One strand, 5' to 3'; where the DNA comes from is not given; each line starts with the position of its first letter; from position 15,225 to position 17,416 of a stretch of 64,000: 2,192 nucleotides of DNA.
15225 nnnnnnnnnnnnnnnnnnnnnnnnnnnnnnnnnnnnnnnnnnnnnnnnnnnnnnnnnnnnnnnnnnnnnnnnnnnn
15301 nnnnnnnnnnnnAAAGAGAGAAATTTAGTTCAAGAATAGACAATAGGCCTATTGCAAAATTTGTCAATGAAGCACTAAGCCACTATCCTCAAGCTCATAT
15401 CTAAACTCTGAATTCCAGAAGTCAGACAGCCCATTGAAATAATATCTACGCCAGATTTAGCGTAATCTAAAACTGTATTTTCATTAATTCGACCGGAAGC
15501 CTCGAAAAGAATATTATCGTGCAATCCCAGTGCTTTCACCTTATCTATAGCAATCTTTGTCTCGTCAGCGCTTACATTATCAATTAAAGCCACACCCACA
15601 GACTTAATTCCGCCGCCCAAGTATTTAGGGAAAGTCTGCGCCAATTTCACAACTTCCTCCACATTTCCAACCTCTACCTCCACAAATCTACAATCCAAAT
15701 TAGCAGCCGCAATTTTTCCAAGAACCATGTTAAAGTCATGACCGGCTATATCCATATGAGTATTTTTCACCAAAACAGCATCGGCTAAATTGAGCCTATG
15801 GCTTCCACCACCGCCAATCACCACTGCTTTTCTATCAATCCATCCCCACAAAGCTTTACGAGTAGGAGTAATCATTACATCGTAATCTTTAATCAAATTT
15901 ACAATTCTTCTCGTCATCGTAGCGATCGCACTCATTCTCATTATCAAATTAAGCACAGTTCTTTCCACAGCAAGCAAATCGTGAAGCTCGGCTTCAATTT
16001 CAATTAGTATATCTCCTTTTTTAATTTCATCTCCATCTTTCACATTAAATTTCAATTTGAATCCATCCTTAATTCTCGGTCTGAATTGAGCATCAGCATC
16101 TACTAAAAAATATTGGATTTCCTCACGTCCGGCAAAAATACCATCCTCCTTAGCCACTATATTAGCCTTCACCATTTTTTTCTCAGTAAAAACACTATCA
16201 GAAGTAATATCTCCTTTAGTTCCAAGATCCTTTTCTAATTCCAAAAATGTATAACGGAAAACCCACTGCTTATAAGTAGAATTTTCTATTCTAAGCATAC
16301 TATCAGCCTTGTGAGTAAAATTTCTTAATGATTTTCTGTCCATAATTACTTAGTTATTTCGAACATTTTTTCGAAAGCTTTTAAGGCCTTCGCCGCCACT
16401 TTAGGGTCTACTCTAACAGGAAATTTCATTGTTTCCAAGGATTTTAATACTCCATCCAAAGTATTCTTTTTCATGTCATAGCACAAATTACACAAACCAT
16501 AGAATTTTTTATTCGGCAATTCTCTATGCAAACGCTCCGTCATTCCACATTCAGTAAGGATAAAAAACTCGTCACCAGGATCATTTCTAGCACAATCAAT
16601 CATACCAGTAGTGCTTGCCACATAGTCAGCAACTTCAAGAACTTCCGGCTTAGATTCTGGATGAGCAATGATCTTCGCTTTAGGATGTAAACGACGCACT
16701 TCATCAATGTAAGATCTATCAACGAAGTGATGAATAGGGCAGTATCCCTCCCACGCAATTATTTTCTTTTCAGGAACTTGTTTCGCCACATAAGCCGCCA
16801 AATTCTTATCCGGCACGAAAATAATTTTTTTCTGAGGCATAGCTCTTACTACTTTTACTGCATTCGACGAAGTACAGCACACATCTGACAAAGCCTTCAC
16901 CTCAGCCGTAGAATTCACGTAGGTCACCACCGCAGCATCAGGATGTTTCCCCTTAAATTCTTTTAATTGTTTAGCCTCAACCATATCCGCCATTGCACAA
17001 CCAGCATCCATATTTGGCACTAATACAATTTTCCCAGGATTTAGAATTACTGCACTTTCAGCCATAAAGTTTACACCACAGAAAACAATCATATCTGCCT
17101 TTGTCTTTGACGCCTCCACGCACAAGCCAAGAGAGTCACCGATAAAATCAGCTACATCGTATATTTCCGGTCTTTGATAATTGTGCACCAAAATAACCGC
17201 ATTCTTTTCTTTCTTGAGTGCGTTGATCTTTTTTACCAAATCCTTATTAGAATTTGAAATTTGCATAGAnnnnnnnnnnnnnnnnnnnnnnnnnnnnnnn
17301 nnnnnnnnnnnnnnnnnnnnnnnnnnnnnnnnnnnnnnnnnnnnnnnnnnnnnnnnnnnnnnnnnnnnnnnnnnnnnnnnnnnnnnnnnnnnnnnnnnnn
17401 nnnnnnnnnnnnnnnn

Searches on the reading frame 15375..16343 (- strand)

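Call 57: search_protein_families(library=pfam, proteins=[window:15375-16343:-], max_evalue=0.00001)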
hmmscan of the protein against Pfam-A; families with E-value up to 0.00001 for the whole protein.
window:15375-16343:- (322 aa): 2 families
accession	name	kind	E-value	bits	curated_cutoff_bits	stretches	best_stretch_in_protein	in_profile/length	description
PF01729.25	QRPTase_C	-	1.6e-34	119.5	23.1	1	140-319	1-169/169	Quinolinate phosphoribosyl transferase, C-terminal domain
PF02749.22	QRPTase_N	-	1.5e-20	73.6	27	1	45-138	1-82/82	Quinolinate phosphoribosyl transferase, N-terminal domain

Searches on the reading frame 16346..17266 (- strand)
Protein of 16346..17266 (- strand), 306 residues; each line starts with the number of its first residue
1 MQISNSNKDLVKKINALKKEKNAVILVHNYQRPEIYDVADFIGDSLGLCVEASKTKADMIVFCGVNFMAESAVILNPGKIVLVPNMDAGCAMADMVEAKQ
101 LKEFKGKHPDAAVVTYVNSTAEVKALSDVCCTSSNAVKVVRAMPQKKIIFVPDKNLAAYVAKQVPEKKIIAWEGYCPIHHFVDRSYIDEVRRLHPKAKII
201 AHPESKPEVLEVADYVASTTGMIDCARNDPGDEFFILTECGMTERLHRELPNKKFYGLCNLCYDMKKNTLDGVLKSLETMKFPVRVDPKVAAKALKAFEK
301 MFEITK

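Call 57: search_protein_families(library=pfam, proteins=[window:16346-17266:-], max_evalue=0.00001)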
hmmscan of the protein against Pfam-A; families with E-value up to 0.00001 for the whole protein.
window:16346-17266:- (306 aa): 1 family
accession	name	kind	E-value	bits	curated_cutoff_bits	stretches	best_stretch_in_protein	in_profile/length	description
PF02445.21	NadA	-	2.1e-120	401.8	27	1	12-303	1-295/295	Quinolinate synthetase A protein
